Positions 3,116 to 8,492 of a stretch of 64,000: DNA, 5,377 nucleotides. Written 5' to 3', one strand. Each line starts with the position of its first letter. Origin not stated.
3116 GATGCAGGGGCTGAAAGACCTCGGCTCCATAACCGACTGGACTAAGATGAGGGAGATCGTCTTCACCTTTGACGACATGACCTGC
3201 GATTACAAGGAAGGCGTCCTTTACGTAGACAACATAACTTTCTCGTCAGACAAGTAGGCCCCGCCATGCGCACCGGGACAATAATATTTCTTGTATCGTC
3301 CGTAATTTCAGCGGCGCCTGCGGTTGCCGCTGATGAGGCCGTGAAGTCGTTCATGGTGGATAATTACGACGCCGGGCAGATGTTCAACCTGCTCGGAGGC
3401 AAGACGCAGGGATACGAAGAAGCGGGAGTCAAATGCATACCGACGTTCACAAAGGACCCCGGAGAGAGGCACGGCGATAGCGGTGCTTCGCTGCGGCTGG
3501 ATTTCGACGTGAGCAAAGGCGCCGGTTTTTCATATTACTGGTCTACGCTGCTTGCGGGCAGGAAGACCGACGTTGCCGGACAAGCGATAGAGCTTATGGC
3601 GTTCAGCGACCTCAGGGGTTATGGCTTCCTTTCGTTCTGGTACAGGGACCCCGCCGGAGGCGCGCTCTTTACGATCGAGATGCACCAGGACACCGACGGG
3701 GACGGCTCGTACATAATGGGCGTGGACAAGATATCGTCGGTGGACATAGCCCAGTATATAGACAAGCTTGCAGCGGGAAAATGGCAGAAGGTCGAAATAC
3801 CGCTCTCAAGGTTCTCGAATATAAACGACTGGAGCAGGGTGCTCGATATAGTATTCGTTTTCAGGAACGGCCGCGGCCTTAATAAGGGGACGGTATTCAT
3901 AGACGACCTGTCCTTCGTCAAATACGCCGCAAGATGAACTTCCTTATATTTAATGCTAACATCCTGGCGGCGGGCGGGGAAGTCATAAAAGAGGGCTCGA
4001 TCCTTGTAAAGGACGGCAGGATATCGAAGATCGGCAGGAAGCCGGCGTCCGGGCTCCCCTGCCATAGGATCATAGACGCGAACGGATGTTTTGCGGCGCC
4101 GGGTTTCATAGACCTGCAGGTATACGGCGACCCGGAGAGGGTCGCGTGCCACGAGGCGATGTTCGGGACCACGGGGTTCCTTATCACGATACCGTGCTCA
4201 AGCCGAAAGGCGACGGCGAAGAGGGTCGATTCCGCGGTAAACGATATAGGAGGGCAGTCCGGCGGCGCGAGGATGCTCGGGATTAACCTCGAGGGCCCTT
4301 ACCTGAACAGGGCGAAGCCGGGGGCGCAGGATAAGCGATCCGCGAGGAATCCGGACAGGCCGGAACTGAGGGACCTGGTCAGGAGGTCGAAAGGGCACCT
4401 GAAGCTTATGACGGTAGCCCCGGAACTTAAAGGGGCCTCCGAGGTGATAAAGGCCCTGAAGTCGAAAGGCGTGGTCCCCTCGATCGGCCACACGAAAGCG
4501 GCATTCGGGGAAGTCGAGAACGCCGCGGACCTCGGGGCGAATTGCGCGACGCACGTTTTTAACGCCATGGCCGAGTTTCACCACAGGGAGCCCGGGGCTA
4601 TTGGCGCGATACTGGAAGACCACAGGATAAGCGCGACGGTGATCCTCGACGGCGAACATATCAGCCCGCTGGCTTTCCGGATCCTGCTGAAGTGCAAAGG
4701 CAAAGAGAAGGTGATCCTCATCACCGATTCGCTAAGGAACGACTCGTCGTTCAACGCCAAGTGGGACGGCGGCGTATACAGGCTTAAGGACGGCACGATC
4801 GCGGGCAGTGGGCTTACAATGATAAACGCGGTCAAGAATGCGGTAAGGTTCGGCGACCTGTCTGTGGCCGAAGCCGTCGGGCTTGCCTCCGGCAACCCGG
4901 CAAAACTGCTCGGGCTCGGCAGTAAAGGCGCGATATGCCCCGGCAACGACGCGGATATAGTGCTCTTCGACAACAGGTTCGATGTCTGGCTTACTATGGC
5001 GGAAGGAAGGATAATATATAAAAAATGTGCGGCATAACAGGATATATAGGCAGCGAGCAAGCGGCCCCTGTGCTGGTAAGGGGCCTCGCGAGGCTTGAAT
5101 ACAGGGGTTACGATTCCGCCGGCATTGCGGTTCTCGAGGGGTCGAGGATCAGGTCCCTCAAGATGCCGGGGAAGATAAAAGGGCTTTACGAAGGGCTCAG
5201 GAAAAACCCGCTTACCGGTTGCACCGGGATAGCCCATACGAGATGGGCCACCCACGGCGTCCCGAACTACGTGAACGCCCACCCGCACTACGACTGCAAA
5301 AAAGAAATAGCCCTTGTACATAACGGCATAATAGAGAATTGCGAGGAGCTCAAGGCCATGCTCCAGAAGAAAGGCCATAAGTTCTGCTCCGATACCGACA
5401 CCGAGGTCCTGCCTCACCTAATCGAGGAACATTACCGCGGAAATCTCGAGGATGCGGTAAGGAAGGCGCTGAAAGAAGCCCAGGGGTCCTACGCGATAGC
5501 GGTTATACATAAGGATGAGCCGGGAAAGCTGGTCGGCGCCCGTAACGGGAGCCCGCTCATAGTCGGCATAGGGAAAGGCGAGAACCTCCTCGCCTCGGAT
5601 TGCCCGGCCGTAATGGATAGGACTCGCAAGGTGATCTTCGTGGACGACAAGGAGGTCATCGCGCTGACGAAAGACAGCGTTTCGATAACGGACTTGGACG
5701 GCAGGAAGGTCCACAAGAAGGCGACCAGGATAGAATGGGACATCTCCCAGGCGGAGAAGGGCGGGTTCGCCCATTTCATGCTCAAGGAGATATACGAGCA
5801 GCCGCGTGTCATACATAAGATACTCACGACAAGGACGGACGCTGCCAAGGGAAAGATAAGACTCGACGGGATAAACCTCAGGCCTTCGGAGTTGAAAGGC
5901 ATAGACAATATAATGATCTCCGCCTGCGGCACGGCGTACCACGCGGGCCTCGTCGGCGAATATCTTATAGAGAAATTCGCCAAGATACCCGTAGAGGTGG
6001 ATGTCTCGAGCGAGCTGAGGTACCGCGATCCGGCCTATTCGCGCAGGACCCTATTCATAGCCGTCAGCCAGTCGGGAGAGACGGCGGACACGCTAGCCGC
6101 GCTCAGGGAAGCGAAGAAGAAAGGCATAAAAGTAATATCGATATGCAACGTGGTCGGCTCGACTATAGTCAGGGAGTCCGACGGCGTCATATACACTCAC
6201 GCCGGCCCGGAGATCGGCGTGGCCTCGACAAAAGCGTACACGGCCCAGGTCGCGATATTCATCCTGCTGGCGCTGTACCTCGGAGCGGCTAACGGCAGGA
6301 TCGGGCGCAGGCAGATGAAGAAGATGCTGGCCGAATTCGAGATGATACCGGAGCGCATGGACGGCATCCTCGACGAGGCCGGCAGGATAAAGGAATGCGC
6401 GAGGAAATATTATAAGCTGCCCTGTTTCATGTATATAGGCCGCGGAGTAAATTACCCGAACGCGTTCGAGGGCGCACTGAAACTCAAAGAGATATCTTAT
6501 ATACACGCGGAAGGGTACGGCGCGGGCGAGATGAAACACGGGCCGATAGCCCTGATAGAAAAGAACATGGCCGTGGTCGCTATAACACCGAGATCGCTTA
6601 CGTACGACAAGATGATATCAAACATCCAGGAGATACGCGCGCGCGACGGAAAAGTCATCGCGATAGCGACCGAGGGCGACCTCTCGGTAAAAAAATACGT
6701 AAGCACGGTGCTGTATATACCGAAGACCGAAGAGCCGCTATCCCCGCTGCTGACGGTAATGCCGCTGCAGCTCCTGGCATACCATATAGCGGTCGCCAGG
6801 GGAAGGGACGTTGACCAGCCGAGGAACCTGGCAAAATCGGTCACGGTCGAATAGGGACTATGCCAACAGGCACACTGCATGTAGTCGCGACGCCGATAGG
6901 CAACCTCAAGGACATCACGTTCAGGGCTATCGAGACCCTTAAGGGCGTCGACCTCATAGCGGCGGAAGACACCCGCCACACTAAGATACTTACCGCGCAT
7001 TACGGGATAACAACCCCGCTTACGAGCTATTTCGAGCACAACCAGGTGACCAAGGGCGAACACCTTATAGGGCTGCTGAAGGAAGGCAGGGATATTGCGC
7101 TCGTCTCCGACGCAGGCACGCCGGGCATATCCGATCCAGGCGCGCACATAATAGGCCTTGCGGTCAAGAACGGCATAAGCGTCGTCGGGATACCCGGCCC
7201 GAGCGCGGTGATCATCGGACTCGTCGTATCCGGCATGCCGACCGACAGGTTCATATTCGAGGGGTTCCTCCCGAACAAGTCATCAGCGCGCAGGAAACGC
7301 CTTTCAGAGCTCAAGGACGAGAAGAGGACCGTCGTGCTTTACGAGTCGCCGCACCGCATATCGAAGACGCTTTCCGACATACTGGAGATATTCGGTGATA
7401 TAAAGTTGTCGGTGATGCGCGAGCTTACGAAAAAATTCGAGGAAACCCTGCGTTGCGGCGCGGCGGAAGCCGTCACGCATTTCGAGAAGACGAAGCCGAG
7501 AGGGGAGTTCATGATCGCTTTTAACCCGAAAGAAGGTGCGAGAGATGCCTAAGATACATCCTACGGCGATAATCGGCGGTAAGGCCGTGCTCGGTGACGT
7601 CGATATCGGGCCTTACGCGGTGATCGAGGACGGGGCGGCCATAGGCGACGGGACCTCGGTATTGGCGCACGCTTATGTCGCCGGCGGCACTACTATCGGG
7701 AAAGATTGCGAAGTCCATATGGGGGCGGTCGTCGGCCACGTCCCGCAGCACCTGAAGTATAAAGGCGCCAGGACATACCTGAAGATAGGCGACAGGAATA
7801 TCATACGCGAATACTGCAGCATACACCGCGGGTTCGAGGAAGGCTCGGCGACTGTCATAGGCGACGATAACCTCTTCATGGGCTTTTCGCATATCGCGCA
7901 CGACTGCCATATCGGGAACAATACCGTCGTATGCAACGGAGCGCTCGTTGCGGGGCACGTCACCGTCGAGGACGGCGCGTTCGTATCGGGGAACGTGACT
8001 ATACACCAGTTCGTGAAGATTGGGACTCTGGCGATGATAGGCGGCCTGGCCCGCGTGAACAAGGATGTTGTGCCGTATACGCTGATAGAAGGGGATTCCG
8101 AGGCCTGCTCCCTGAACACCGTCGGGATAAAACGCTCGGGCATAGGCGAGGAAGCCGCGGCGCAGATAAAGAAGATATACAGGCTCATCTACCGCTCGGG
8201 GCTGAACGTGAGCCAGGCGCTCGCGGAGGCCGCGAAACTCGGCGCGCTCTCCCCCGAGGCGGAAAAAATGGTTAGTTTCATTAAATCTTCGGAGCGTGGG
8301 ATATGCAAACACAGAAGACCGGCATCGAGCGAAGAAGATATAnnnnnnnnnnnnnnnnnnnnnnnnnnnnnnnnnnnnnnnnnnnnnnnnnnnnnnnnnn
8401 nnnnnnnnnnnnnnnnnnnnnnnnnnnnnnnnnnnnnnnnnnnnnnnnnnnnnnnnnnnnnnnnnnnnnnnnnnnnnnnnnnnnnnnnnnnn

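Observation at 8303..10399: PilZ (c-di-GMP receptor) fused via a TM helix and coiled coil to a TIM-barrel glycosidase-like domain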

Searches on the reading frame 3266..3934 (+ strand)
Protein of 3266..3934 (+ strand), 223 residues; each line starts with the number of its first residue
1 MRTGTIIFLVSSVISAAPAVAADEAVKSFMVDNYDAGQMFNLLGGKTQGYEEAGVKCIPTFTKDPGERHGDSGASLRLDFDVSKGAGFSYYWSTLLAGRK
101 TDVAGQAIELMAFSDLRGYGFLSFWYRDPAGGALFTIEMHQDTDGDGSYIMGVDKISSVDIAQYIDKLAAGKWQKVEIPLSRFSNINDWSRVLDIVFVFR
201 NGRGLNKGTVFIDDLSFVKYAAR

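Call 44: search_protein_families(library=pfam, proteins=[window:3266-3934:+], max_evalue=0.001)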
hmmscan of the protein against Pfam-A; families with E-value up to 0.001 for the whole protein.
window:3266-3934:+ (223 aa): 1 family
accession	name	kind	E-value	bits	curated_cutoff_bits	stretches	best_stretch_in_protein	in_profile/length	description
PF21582.3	CBM30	-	0.00042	20.7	27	1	112-215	68-166/170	Carbohydrate binding domain 30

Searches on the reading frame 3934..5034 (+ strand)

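Call 44: search_protein_families(library=pfam, proteins=[window:3934-5034:+], max_evalue=0.001)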
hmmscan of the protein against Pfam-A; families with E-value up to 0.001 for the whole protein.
window:3934-5034:+ (367 aa): 2 families
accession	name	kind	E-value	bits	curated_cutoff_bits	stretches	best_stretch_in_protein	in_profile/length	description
PF01979.26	Amidohydro_1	-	5.1e-12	46.1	25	1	160-360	132-344/345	Amidohydrolase family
PF07969.17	Amidohydro_3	-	7.4e-09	36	29.7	1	308-350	406-450/472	Amidohydrolase family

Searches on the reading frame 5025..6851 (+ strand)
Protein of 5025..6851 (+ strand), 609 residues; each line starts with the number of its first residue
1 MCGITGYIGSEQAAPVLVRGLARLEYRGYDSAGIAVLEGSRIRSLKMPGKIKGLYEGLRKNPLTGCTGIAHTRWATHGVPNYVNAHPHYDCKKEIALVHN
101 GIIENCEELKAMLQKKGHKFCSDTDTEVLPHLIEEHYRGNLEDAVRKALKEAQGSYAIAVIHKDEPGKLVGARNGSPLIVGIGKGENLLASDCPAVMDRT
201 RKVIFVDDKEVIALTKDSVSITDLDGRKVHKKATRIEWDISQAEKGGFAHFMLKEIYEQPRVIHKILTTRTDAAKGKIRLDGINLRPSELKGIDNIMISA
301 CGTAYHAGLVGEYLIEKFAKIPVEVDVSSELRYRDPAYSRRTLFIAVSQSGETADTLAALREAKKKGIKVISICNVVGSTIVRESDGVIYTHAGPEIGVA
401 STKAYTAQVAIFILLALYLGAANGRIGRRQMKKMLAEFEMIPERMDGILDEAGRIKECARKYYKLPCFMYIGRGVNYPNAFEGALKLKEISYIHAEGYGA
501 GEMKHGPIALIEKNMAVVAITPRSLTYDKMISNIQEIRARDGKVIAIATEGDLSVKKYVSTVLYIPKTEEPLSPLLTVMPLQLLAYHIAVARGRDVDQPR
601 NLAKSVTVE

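Call 44: search_protein_families(library=pfam, proteins=[window:5025-6851:+], max_evalue=0.001)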
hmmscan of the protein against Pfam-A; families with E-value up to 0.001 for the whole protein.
window:5025-6851:+ (609 aa): 5 families
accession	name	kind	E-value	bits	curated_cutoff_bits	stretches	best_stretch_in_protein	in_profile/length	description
PF01380.27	SIS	-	2.9e-56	189.3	25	2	293-416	5-129/131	SIS domain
PF13522.11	GATase_6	-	2.6e-19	70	27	1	65-191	10-129/130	Glutamine amidotransferase domain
PF13537.11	GATase_7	-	1.7e-15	57.5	25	1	86-196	14-121/123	Glutamine amidotransferase domain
PF13580.11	SIS_2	-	0.00044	20.7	27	0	341-373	104-136/138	SIS domain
PF13230.11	GATase_4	-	0.00059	19.3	23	0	33-128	37-132/272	Glutamine amidotransferases class-II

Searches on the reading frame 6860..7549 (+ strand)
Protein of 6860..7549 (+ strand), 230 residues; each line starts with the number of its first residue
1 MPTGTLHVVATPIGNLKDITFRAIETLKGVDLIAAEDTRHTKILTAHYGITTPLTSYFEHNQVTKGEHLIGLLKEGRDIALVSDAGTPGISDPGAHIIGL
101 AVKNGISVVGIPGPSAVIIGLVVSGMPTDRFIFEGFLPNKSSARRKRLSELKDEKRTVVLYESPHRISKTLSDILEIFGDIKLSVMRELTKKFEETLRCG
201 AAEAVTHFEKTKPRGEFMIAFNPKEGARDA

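Call 44: search_protein_families(library=pfam, proteins=[window:6860-7549:+], max_evalue=0.001)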
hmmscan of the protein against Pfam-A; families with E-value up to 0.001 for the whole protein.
window:6860-7549:+ (230 aa): 1 family
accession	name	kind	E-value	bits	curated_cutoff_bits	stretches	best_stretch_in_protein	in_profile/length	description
PF00590.25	TP_methylase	-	2.1e-29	103.4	27.8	1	5-203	1-210/212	Tetrapyrrole (Corrin/Porphyrin) Methylases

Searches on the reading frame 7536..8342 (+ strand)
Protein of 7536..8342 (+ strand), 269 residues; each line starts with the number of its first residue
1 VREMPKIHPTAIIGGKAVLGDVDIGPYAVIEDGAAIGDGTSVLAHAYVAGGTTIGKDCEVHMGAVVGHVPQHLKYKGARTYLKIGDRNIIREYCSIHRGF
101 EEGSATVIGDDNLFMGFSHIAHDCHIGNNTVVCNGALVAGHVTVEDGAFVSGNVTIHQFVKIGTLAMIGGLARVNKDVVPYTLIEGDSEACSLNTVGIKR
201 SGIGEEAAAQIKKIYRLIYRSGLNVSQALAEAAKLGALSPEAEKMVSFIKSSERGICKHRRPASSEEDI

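Call 44: search_protein_families(library=pfam, proteins=[window:7536-8342:+], max_evalue=0.001)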
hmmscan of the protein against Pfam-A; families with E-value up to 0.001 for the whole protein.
window:7536-8342:+ (269 aa): 3 families
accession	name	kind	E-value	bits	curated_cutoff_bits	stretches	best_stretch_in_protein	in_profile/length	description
PF00132.30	Hexapep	-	2.4e-25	87.6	27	2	106-140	2-36/36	Bacterial transferase hexapeptide (six repeats)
PF13720.11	Acetyltransf_11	-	1.7e-23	83.3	24.5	1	177-257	1-82/82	Udp N-acetylglucosamine O-acyltransferase; Domain 2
PF25084.1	LbH_EIF2B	-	4.2e-10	40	54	1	90-172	12-97/105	EIF2B subunit epsilon LbH domain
